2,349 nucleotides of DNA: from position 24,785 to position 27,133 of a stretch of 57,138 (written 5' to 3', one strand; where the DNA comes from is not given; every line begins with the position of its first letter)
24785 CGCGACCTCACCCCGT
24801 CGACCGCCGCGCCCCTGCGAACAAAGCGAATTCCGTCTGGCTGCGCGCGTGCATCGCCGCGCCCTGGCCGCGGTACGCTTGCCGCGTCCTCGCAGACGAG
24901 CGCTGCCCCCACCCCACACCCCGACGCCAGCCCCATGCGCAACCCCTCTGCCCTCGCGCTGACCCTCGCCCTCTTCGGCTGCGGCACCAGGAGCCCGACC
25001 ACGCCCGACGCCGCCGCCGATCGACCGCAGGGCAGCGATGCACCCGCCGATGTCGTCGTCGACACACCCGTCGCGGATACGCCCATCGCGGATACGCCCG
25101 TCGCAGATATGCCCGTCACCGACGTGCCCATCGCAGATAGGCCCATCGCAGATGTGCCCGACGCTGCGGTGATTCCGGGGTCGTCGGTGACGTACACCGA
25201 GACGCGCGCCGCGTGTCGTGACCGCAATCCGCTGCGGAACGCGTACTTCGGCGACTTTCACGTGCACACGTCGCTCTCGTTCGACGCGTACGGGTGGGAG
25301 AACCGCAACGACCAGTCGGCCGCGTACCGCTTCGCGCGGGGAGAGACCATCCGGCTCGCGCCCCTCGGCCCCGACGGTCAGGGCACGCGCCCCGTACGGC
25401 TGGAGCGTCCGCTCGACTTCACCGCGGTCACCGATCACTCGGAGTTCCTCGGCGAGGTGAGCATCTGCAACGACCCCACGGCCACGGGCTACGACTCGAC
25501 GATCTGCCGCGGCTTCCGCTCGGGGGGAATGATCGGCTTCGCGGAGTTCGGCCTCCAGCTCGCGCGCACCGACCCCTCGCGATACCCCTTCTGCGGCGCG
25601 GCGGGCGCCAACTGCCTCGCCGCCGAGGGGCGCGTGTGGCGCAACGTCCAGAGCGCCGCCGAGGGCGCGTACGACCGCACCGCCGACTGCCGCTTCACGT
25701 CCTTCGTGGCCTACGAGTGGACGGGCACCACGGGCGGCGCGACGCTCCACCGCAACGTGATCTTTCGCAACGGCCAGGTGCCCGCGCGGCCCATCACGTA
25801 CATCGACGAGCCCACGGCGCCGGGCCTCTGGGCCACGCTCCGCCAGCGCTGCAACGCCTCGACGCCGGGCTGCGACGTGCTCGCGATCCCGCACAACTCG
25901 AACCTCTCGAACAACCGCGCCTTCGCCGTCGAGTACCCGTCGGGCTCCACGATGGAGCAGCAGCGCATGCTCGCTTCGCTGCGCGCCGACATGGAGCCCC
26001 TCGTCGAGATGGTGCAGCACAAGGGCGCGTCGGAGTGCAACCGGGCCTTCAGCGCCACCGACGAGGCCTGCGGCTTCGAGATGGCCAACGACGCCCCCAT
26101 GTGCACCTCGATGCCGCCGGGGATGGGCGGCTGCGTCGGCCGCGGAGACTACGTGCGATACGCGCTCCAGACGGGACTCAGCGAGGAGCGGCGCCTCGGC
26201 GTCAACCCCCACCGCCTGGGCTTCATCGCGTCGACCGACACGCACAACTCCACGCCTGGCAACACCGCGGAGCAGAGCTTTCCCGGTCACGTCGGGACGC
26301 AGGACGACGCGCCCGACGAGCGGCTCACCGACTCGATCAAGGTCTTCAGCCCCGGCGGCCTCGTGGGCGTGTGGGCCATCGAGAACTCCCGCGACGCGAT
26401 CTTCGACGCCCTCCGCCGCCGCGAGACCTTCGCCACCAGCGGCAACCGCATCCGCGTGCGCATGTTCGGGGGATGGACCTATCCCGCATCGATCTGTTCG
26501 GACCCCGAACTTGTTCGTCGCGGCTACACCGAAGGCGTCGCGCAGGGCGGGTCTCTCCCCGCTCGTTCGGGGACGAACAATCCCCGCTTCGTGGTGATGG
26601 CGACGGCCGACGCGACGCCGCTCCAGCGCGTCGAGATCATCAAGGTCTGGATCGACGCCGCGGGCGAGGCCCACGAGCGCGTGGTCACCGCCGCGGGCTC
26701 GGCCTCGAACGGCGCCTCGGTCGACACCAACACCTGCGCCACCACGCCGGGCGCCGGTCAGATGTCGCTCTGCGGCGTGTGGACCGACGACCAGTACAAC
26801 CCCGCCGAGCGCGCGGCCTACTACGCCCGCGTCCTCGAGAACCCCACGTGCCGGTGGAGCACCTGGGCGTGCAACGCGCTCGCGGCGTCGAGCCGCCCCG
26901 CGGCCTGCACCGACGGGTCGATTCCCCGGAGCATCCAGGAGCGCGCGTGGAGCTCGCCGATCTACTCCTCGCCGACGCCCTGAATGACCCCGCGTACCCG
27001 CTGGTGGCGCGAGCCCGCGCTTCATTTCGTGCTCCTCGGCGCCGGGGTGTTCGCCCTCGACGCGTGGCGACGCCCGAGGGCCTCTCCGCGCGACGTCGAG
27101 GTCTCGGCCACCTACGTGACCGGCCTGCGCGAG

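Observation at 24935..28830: DUF3604 lipoprotein, parvulin-like protein and HupE/UreJ transporter form an overlapping-stop/start operon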

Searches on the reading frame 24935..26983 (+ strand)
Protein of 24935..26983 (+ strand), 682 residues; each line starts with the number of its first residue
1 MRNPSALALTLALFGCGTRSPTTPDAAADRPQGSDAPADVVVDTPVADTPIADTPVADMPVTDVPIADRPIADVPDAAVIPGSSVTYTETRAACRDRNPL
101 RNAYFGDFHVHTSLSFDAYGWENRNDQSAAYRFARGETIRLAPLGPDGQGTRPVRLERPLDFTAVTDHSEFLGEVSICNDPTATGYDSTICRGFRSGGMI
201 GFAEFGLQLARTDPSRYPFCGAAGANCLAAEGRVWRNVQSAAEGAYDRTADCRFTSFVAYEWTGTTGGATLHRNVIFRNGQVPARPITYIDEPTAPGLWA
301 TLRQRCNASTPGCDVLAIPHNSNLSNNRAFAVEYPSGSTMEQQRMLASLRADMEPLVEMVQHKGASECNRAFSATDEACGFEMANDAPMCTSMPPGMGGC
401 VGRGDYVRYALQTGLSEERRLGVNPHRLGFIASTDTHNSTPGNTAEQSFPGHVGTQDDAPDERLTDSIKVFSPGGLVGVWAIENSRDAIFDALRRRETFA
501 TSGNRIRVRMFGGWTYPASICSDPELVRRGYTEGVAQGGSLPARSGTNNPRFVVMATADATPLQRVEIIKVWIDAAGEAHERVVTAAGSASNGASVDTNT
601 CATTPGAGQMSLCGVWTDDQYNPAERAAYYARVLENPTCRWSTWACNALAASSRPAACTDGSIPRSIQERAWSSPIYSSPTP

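Call 3: search_protein_families(library=pfam, proteins=[window:24935-26983:+], max_evalue=0.01)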
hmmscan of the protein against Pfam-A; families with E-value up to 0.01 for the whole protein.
window:24935-26983:+ (682 aa): 1 family
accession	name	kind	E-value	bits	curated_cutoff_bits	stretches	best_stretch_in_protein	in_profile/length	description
PF12228.14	DUF3604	-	3.5e-163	544.6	20.4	1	99-680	2-591/591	Protein of unknown function (DUF3604)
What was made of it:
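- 24935..26983 (+): DUF3604 gene: a 682-aa lipoprotein with a PHP-fold catalytic core and a C-terminal beta-sandwich. PF12228 E=3.5e-163 (call 3).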

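Call 4: search_protein_families(library=ncbifam, proteins=[window:24935-26983:+], max_evalue=0.01)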
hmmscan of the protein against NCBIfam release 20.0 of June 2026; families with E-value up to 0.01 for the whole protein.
window:24935-26983:+ (682 aa): 0 families

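Call 6: search_solved_structures(query=window:24935-26983:+, max_evalue=1, show_alignments=2)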
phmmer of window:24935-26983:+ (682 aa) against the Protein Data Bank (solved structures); distinct sequences matched with E-value up to 1: 2.
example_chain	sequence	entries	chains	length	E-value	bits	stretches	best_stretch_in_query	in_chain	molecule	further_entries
1a3g_A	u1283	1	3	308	0.64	11.4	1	447-538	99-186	BRANCHED-CHAIN AMINO ACID AMINOTRANSFERASE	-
1i1k_A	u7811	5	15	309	0.64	11.4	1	447-538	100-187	BRANCHED-CHAIN AMINO ACID AMINOTRANSFERASE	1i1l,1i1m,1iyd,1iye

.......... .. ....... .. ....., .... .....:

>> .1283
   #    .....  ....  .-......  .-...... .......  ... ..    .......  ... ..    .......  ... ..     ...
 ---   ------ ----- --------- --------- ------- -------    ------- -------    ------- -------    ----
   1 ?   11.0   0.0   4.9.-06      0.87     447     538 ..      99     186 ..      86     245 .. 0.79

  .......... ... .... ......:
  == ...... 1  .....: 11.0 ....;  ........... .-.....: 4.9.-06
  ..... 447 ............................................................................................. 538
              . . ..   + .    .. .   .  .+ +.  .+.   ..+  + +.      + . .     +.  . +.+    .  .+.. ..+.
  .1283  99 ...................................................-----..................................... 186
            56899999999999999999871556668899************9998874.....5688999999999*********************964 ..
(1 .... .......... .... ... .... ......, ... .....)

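Call 7: find_homologous_proteins(query=window:24935-26983:+, max_evalue=1e-10)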
Query window:24935-26983:+ (682 aa): 7220 proteins with E <= 1e-10 among 8000 candidates; the best 120 are listed.
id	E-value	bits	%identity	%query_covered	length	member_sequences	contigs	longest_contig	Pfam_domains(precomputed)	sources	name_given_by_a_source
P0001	0.0e+0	1491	94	100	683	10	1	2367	PF12228.15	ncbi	-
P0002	0.0e+0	1231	79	98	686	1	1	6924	PF12228.15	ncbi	-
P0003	0.0e+0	1190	79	91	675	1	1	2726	PF12228.15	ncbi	-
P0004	0.0e+0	1086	74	91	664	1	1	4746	PF12228.15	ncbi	-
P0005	1.2e-294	997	67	99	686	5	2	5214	PF12228.15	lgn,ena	-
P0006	7.6e-285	965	69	87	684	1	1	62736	PF12228.15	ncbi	-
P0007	3.4e-275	933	68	89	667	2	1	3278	PF12228.15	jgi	jgi:hypothetical protein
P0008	4.3e-268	909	62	98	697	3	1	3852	PF12228.15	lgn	-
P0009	1.5e-246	838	59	99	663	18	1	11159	PF12228.15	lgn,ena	-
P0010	5.0e-245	833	62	87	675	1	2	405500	PF12228.15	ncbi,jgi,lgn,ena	-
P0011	5.2e-240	817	62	88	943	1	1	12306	PF01139.23,PF12228.15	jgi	jgi:hypothetical protein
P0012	2.5e-212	725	59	87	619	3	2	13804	PF12228.15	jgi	jgi:hypothetical protein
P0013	2.6e-211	722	58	88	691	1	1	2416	PF12228.15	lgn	-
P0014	4.2e-209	714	55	87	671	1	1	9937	PF12228.15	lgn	-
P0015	2.7e-205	702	52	87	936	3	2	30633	PF13795.14,PF12228.15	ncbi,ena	-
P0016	1.3e-204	700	55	87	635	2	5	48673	PF12228.15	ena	-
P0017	1.4e-203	696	52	88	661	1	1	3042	PF12228.15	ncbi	-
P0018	1.1e-202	693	54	87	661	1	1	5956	PF12228.15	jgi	jgi:hypothetical protein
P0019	4.4e-202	691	53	94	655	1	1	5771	PF12228.15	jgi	jgi:hypothetical protein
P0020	1.0e-201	690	56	88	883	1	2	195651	PF12228.15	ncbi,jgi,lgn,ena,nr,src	ncbi:MAG TPA: DUF3604 domain-containing protein [Candidatus Binatia bacterium]|nr:DUF3604 domain-con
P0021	2.2e-201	689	53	88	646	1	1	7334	PF12228.15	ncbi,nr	ncbi:MAG: DUF3604 domain-containing protein [Deltaproteobacteria bacterium]|nr:DUF3604 domain-contai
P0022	3.3e-201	688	54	88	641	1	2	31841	PF12228.15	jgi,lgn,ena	jgi:hypothetical protein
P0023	1.3e-200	686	52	90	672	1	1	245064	PF12228.15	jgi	jgi:hypothetical protein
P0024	1.9e-200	686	55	87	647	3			PF12228.15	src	-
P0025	2.2e-200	686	53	87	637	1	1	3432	PF12228.15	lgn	-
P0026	3.6e-200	685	52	98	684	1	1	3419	PF12228.15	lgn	-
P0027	4.7e-200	684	52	89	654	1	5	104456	PF12228.15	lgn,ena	-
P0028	5.7e-199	681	53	90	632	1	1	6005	PF12228.15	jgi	jgi:hypothetical protein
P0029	6.5e-199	681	53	87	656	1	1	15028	PF12228.15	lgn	-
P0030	1.0e-198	680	52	87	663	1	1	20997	PF12228.15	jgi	jgi:Protein of unknown function (DUF3604)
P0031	1.0e-198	680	53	87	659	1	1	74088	PF12228.15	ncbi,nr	ncbi:MAG: DUF3604 domain-containing protein [Myxococcales bacterium]|nr:DUF3604 domain-containing pr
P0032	3.4e-198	678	52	89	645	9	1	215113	PF12228.15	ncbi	-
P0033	4.8e-198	678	54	86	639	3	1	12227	PF12228.15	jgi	jgi:hypothetical protein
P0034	9.4e-198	677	52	87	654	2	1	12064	PF12228.15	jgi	jgi:hypothetical protein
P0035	1.5e-197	676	50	100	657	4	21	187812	PF12228.15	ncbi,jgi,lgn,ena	-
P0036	2.4e-197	676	52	88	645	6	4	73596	PF12228.15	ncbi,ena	-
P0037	5.0e-197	674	50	94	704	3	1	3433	PF12228.15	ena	-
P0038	6.5e-197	674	54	86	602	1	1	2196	PF12228.15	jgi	jgi:uncharacterized protein DUF3604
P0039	7.2e-197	674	52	93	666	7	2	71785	PF12228.15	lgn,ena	-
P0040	1.0e-196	673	53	87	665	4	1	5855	PF12228.15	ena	-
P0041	3.0e-196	672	52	93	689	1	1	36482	PF12228.15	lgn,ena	-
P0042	3.3e-196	672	53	87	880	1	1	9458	PF12228.15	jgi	jgi:hypothetical protein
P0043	3.7e-196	672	53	87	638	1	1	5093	PF12228.15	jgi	jgi:hypothetical protein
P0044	4.7e-196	671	51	87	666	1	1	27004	PF12228.15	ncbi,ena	-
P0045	5.4e-196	671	52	89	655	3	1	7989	PF12228.15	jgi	jgi:hypothetical protein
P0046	6.5e-196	671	47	100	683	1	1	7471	PF12228.15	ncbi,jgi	ncbi:MAG: hypothetical protein ACI9WU_001766 [Myxococcota bacterium]|jgi:hypothetical protein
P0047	8.1e-196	670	51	87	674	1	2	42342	PF12228.15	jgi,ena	-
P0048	8.3e-196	670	53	87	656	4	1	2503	PF12228.15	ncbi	-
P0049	1.0e-195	670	52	87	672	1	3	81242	PF12228.15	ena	-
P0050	1.0e-195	670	52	87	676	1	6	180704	PF12228.15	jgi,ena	-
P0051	1.1e-195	670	53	87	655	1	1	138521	PF12228.15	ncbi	ncbi:MAG: DUF3604 domain-containing protein [Byssovorax sp.]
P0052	1.3e-195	670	52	86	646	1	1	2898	PF12228.15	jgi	jgi:hypothetical protein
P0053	1.4e-195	670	53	87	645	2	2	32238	PF12228.15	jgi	jgi:hypothetical protein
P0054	2.4e-195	669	51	89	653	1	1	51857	PF12228.15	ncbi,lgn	-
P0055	2.8e-195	669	54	87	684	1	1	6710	PF12228.15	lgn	-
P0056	4.0e-195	668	54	86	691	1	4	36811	PF00036.39,PF12228.15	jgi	jgi:hypothetical protein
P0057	5.6e-195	668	53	87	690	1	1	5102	PF12228.15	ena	-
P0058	6.1e-195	668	51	88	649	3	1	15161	PF12228.15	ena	-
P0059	6.3e-195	668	53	86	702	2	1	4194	PF12228.15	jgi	jgi:hypothetical protein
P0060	9.4e-195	667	55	84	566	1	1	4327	PF12228.15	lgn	-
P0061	1.1e-194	667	52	87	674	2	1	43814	PF12228.15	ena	-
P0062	1.1e-194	667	53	87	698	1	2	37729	PF12228.15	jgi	jgi:hypothetical protein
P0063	1.6e-194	666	52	87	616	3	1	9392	PF12228.15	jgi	-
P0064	2.3e-194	666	53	86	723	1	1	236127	PF12228.15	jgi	jgi:hypothetical protein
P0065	2.4e-194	666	52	86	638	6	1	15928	PF12228.15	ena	-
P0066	2.7e-194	665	52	87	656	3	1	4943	PF12228.15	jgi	-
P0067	2.8e-194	665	51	90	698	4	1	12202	PF12228.15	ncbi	-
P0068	2.8e-194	665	54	86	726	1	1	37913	PF12228.15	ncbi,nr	ncbi:MAG: DUF3604 domain-containing protein [Deltaproteobacteria bacterium]|nr:DUF3604 domain-contai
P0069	3.3e-194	665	53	87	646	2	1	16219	PF12228.15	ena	-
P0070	3.5e-194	665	52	87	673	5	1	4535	PF12228.15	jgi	jgi:hypothetical protein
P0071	4.1e-194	665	52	88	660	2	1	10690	PF12228.15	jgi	jgi:hypothetical protein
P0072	4.2e-194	665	52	87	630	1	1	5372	PF12228.15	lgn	-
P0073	5.8e-194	664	52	89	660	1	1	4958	PF12228.15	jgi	-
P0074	1.1e-193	663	53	87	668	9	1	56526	PF12228.15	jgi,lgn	jgi:hypothetical protein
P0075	1.3e-193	663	53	85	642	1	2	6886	PF12228.15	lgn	-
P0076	1.9e-193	663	53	87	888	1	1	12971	PF12228.15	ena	-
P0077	2.0e-193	663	51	89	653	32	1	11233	PF12228.15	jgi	jgi:hypothetical protein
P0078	2.5e-193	662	52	87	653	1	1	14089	PF12228.15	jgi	jgi:uncharacterized protein DUF3604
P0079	2.7e-193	662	52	87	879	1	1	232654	PF12228.15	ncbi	-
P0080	3.6e-193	662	53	86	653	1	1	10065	PF12228.15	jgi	jgi:hypothetical protein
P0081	3.8e-193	662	53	87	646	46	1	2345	PF12228.15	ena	-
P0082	5.0e-193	661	52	87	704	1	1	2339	PF12228.15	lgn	-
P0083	5.1e-193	661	51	87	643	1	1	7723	PF12228.15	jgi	jgi:hypothetical protein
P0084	5.2e-193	661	53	87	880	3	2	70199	PF12228.15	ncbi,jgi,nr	ncbi:MAG TPA: DUF3604 domain-containing protein [Candidatus Binatia bacterium]|jgi:hypothetical prot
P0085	5.9e-193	661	52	92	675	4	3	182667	PF12228.15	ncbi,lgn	ncbi:MAG: hypothetical protein AMXMBFR64_12850 [Myxococcales bacterium]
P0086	8.6e-193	660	54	87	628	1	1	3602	PF12228.15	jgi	jgi:hypothetical protein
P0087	1.1e-192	660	52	87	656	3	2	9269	PF12228.15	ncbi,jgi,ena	-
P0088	1.4e-192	660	53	87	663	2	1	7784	PF12228.15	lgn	-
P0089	1.5e-192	660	53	86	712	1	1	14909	PF12228.15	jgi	jgi:Protein of unknown function (DUF3604)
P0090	1.7e-192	660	52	87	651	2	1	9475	PF12228.15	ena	-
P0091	1.8e-192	659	51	88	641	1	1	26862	PF12228.15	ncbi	-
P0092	1.9e-192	659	51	89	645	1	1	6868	PF12228.15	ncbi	-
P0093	2.2e-192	659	53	86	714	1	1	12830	PF12228.15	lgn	-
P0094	2.5e-192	659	53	86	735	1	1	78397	PF12228.15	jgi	jgi:hypothetical protein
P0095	3.3e-192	659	53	87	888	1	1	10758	PF12228.15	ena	-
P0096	3.7e-192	658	53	87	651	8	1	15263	PF12228.15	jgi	-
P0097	4.3e-192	658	52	87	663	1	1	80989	PF12228.15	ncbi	-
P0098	4.5e-192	658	52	88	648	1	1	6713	PF12228.15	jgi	jgi:hypothetical protein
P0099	4.6e-192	658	53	87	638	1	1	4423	PF12228.15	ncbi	-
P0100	5.0e-192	658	54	86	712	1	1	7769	PF12228.15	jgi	jgi:hypothetical protein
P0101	5.7e-192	658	51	87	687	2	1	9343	PF12228.15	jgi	jgi:hypothetical protein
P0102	5.8e-192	658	52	88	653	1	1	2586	PF12228.15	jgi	jgi:hypothetical protein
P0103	5.9e-192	658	52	87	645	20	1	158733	PF12228.15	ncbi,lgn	ncbi:MAG: DUF3604 domain-containing protein [Polyangia bacterium]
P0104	1.1e-191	657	51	87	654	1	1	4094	PF12228.15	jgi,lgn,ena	-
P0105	1.3e-191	657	51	86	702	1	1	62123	PF12228.15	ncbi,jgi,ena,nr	ncbi:MAG TPA: DUF3604 domain-containing protein [Candidatus Binatia bacterium]|nr:DUF3604 domain-con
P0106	1.8e-191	656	53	86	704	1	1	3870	PF12228.15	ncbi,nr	ncbi:MAG TPA: DUF3604 domain-containing protein [Candidatus Acidoferrales bacterium]|nr:DUF3604 doma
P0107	1.8e-191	656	52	88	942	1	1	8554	PF04955.19,PF13795.14,PF12228.15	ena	-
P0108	1.8e-191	656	51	86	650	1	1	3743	PF12228.15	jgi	-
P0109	3.3e-191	655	50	88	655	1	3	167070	PF12228.15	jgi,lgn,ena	jgi:hypothetical protein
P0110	4.3e-191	655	52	87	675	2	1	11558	PF12228.15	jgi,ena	-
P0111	6.1e-191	654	52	87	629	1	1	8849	PF12228.15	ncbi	-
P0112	6.7e-191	654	53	86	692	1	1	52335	PF12228.15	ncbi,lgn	-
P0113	7.8e-191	654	51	89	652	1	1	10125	PF12228.15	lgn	-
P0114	8.6e-191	654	50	88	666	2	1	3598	PF12228.15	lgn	-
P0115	9.4e-191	654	53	86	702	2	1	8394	PF12228.15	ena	-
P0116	1.2e-190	653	52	88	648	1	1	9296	PF12228.15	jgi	jgi:hypothetical protein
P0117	1.2e-190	653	52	89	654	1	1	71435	PF12228.15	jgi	jgi:hypothetical protein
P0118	1.2e-190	653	52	86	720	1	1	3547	PF12228.15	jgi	jgi:hypothetical protein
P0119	1.3e-190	653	51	87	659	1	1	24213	PF12228.15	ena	-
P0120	1.3e-190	653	53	87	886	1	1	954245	PF12228.15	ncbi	ncbi:MAG: DUF3604 domain-containing protein [Candidatus Binatia bacterium]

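Call 9: find_related_loci(query=A1, collection=genome_contigs, flank=10000)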
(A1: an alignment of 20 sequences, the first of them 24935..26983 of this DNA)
Query A1 (682 aa) in genome_contigs; peptide patterns used: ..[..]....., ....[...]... (x = any residue, [..] = any of these).
600 stretches matched a pattern (row limit reached: there are more); 572 encode a relative of the query (tblastn E <= 1e-3); the best 80 are kept; 80 distinct loci.
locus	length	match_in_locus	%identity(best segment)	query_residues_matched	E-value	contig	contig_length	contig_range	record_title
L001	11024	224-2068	53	87-680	0e+0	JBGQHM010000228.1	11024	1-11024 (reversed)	MAG: Candidatus Binatia bacterium isolate OBJ2_061818_070_72 k141_2265938_length_11024_cov_14.2502, whole genome shotgun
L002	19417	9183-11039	52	81-680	0e+0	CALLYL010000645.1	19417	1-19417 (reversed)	MAG TPA_asm: uncultured Myxococcales bacterium isolate SRR5676476_bin.50_CONCOCT_v1.1_MAG genome assembly, contig: ERZ72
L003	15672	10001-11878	51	73-680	0e+0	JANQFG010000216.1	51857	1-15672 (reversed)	MAG: bacterium isolate PL23a_bin.76 k99_3338535, whole genome shotgun sequence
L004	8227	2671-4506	52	87-680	0e+0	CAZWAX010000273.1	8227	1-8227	MAG TPA_asm: uncultured Polyangiaceae bacterium isolate SRP302447_co1_427 genome assembly, contig: NODE_23481_length_822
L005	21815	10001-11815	52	94-680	0e+0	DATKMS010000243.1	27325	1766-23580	MAG TPA_asm: Candidatus Margulisiibacteriota bacterium isolate SMAG_U14717 k141_2428297, whole genome shotgun sequence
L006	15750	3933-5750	53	93-680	0e+0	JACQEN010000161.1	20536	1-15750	MAG: Deltaproteobacteria bacterium isolate NC_groundwater_1022_Pr1_S-0.65um_62_10 Montesol18_Sp65_coassembly_scaffold_66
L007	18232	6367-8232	50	82-680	0e+0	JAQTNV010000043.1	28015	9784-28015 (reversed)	MAG: bacterium isolate STA_72 NODE_3183_length_28015_cov_5.898559_Sandtown_A, whole genome shotgun sequence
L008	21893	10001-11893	50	69-680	0e+0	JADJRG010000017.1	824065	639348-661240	MAG: Nannocystis sp. isolate Fred_18-Q3-R57-64_MAXAC.384 tig00350866-10-8237910, whole genome shotgun sequence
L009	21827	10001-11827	51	87-680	0e+0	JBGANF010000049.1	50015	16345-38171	MAG: Polyangiaceae bacterium isolate MAG_AAO_H10.108 AAOH10-108_opera_contig_2778, whole genome shotgun sequence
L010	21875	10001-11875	49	76-680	0e+0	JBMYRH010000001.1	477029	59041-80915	MAG: Myxococcota bacterium isolate ME_XS_2303_bin_6 ME_XS_2303_bin_6_0, whole genome shotgun sequence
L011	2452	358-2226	50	81-682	0e+0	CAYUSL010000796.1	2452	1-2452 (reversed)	MAG TPA_asm: uncultured bacterium isolate binchicken_co118_326 genome assembly, contig: NODE_76252_length_2452_cov_10.37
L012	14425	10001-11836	50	87-677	0e+0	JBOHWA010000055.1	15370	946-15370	MAG: Candidatus Binatia bacterium isolate H1-B2_metabat2.bin.22_sub k127_199316, whole genome shotgun sequence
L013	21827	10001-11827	49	91-680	0e+0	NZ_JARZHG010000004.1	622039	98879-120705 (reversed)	Polyangium sp. y55x31 NODE_4_length_622039_cov_18.656767, whole genome shotgun sequence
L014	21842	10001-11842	50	81-680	0e+0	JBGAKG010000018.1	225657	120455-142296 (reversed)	MAG: Polyangiaceae bacterium isolate MAG_AAO_H125.35 AAOH125-35_opera_contig_277, whole genome shotgun sequence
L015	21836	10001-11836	50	87-680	0e+0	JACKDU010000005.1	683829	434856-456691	MAG: Myxococcales bacterium isolate HK-STAS-MYXO-15 HK-STAS-MYXO-15_5, whole genome shotgun sequence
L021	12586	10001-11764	49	88-677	1e-173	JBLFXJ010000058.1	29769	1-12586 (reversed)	MAG: Myxococcota bacterium isolate 3300053785_10 Ga0535658_0002806, whole genome shotgun sequence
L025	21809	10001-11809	49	87-678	7e-173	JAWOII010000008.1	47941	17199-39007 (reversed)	MAG: Enhygromyxa sp. isolate CWP5-2.bin.157 k191_1125977, whole genome shotgun sequence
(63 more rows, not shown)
